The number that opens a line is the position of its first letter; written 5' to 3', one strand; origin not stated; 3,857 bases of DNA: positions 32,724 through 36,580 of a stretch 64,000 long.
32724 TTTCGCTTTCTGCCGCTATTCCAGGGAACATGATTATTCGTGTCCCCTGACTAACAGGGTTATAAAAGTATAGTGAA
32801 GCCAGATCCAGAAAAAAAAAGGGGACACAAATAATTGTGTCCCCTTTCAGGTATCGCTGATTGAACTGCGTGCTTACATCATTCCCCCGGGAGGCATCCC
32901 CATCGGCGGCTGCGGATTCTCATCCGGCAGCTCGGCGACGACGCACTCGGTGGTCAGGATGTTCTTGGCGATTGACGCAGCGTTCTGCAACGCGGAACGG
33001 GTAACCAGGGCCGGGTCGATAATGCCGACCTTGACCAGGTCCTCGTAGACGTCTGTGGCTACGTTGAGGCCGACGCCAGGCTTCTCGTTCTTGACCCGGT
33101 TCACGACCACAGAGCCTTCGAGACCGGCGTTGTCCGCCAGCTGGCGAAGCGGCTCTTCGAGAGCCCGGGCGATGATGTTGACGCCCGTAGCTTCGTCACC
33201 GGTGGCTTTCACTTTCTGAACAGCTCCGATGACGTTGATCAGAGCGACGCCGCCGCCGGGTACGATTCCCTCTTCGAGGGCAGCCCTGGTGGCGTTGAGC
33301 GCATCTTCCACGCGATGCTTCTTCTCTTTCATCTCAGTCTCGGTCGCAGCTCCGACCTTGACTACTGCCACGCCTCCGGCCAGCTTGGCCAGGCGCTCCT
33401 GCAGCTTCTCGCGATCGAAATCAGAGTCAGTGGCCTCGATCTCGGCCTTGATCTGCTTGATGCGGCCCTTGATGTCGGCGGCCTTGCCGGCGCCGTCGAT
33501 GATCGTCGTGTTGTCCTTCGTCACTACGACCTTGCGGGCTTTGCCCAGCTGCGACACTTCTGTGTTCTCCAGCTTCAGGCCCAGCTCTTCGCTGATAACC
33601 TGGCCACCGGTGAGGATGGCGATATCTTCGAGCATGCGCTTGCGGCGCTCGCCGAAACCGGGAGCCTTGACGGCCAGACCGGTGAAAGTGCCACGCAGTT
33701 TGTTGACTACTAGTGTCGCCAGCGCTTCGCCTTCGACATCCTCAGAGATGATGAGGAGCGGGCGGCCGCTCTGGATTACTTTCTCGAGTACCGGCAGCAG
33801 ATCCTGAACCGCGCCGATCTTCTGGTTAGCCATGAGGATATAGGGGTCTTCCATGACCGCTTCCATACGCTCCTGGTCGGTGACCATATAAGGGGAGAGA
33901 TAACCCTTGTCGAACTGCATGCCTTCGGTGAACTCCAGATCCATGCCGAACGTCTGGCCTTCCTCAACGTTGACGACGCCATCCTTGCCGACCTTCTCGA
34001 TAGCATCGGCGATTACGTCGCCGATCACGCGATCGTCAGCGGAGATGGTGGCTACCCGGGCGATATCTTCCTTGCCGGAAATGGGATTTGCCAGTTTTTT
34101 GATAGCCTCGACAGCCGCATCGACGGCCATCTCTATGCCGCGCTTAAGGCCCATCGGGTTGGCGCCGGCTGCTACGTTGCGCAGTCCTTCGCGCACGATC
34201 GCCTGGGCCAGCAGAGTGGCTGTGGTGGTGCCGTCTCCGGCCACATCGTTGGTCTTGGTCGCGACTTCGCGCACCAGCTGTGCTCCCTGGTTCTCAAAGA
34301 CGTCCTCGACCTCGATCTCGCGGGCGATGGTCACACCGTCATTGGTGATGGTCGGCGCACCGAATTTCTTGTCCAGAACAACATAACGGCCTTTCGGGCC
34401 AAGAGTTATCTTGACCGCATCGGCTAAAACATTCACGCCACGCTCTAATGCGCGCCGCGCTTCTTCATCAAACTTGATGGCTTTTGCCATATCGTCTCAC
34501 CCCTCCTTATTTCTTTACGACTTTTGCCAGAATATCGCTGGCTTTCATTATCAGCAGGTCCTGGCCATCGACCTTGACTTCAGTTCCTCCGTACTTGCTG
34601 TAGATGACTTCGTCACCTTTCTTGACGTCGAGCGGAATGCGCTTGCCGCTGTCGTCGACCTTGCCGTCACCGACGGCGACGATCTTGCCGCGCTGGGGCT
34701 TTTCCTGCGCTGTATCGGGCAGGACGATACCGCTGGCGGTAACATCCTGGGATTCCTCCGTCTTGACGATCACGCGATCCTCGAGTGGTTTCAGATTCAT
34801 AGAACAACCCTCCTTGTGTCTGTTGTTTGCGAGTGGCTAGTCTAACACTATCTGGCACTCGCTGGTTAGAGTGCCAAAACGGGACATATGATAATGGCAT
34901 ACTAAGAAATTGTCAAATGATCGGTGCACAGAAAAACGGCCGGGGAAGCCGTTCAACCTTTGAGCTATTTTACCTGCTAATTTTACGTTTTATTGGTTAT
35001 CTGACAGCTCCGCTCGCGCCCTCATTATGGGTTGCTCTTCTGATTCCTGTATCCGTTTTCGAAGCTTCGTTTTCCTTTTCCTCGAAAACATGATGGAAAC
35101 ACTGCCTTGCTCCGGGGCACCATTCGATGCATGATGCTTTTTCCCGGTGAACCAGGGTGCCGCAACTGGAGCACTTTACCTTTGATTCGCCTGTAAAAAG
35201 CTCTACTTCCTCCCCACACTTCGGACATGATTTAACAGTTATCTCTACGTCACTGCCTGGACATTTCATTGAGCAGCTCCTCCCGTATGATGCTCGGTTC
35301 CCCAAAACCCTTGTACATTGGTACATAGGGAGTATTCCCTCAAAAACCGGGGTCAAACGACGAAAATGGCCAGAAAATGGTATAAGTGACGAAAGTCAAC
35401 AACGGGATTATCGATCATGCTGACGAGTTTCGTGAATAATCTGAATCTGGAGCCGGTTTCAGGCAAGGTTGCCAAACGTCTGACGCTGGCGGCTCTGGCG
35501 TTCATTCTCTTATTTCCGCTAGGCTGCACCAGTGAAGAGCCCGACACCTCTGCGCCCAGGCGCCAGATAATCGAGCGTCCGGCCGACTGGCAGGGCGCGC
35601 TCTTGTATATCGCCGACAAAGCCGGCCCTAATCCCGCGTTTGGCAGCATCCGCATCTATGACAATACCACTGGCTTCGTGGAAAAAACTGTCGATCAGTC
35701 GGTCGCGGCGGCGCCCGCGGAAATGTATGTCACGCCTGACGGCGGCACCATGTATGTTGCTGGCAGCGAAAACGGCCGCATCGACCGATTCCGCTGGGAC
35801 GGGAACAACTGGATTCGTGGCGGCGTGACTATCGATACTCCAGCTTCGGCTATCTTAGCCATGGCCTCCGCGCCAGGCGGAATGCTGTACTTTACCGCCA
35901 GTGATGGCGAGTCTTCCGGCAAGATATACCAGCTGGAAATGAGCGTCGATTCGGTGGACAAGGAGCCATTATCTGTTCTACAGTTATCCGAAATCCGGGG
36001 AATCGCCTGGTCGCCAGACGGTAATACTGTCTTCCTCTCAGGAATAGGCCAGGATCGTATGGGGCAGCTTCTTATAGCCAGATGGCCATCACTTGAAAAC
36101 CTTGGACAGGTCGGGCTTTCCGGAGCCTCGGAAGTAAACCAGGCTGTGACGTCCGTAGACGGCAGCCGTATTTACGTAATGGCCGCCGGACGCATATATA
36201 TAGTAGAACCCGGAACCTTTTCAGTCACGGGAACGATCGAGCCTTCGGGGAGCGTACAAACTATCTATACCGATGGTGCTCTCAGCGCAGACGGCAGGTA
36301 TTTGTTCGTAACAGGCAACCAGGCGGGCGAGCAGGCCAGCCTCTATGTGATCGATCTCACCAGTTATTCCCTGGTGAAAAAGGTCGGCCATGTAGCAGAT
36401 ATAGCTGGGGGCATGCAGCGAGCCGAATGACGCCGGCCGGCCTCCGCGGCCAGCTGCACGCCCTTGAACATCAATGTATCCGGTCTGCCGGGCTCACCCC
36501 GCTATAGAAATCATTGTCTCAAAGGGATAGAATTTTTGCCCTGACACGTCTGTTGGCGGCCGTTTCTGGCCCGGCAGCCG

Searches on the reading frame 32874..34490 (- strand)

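Call 44: search_protein_families(library=pfam, proteins=[window:32874-34490:-], max_evalue=0.00001)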
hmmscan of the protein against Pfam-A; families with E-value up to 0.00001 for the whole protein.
window:32874-34490:- (538 aa): 1 family
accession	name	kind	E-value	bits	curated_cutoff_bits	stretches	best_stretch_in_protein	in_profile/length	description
PF00118.29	Cpn60_TCP1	-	1.5e-79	268.4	34.3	1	22-519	1-487/490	TCP-1/cpn60 chaperonin family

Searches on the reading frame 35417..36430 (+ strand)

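Call 43: search_protein_families(library=pfam, proteins=[window:35417-36430:+], max_evalue=0.00001)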
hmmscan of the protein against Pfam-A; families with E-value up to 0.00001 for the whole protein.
window:35417-36430:+ (337 aa): 1 family
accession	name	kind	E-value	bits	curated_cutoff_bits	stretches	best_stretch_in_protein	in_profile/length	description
PF08450.18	SGL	-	2.7e-07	30.9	26.3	0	240-320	42-127/246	SMP-30/Gluconolactonase/LRE-like region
